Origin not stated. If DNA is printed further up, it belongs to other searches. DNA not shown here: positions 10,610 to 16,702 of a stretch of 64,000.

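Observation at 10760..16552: PolC is about 490 aa longer than canonical PolC because of at least five in-frame insertions that do not look like inteins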

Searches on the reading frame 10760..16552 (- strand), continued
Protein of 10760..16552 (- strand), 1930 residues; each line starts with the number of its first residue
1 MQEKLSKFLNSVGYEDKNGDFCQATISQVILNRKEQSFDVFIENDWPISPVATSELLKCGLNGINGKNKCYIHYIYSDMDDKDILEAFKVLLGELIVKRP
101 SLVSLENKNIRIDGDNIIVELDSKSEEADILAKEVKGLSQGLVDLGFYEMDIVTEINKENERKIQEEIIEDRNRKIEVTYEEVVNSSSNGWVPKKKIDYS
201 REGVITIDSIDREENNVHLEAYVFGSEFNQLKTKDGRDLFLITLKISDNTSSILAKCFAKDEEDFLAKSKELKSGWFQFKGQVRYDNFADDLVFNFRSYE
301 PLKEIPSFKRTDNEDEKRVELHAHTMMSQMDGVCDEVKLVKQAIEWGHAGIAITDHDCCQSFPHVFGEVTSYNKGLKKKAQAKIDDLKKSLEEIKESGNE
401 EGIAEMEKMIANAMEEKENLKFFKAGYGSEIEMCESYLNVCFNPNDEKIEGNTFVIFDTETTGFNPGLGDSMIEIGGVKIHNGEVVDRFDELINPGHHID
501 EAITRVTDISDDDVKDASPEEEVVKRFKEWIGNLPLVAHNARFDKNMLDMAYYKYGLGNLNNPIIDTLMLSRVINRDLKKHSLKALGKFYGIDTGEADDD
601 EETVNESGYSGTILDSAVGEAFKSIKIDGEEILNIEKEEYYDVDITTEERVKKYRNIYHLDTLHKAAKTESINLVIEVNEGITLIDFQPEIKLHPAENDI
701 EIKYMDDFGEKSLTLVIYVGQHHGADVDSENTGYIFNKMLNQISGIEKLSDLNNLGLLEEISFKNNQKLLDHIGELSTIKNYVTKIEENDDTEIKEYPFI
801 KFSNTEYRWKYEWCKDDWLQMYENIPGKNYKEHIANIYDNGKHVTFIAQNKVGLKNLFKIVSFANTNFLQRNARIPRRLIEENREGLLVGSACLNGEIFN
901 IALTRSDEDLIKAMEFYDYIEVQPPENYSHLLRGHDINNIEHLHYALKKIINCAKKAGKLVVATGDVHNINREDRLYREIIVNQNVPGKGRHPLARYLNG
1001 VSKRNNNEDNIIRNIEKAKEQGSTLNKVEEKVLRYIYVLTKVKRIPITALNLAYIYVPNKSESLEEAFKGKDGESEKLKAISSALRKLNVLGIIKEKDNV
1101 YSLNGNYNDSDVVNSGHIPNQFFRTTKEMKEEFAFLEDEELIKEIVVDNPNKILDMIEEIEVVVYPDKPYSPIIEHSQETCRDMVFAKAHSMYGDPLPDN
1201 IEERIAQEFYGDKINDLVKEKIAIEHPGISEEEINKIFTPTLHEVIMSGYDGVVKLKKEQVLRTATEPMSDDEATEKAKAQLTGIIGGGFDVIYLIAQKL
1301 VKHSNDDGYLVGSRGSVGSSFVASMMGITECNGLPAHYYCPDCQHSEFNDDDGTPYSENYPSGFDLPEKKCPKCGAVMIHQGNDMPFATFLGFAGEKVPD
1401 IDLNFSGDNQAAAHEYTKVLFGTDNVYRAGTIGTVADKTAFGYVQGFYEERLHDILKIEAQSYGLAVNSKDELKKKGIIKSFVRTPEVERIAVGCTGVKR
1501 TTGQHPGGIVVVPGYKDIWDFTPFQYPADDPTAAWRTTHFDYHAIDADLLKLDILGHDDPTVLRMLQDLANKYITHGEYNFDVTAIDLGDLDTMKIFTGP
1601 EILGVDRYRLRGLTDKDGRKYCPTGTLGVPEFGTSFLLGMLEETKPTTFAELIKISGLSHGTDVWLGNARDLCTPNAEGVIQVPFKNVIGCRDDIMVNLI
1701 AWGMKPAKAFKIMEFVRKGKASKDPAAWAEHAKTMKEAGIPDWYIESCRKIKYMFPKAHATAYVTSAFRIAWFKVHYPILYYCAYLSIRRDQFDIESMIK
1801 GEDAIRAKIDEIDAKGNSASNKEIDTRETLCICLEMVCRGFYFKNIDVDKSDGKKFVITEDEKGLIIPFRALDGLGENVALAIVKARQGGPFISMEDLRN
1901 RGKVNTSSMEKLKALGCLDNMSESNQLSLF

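Call 53: find_encoding_contigs(protein=P0003, flank=10000, max_places=2)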
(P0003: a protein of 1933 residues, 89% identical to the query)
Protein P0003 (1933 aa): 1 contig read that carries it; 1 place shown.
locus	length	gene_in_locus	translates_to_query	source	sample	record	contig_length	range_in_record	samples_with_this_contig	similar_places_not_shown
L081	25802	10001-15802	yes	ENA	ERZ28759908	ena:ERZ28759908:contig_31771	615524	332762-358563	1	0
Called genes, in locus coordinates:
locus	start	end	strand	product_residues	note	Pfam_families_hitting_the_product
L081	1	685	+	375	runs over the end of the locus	PF02881:SRP54_N, PF06414:Zeta_toxin (faint), PF13604:AAA_30 (weak), PF00448:SRP54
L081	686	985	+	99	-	PF04297:UPF0122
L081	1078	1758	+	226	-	PF02223:Thymidylate_kin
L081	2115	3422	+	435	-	PF02881:SRP54_N, PF06414:Zeta_toxin (faint), PF13191:AAA_16 (weak), PF13401:AAA_22 (weak), PF00448:SRP54, PF02978:SRP_SPB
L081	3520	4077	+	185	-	-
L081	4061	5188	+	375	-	-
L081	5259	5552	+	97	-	-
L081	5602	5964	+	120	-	PF08000:bPH_1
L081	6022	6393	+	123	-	-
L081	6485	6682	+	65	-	PF01192:RNA_pol_Rpb6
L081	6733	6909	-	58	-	PF00830:Ribosomal_L28 (weak)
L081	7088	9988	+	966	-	PF02811:PHP, PF07733:DNA_pol3_alpha, PF17657:DNA_pol3_finger, PF14579:HHH_6, PF01336:tRNA_anti-codon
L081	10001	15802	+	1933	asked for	PF02811:PHP, PF00929:RNase_T, PF02811:PHP, PF07733:DNA_pol3_alpha, PF17657:DNA_pol3_finger, PF14579:HHH_6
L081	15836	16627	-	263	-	-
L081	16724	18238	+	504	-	-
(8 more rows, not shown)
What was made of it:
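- A relative 89% identical at the protein level, on a 615-kb contig, shows the same gene in the same neighbourhood (call 53).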
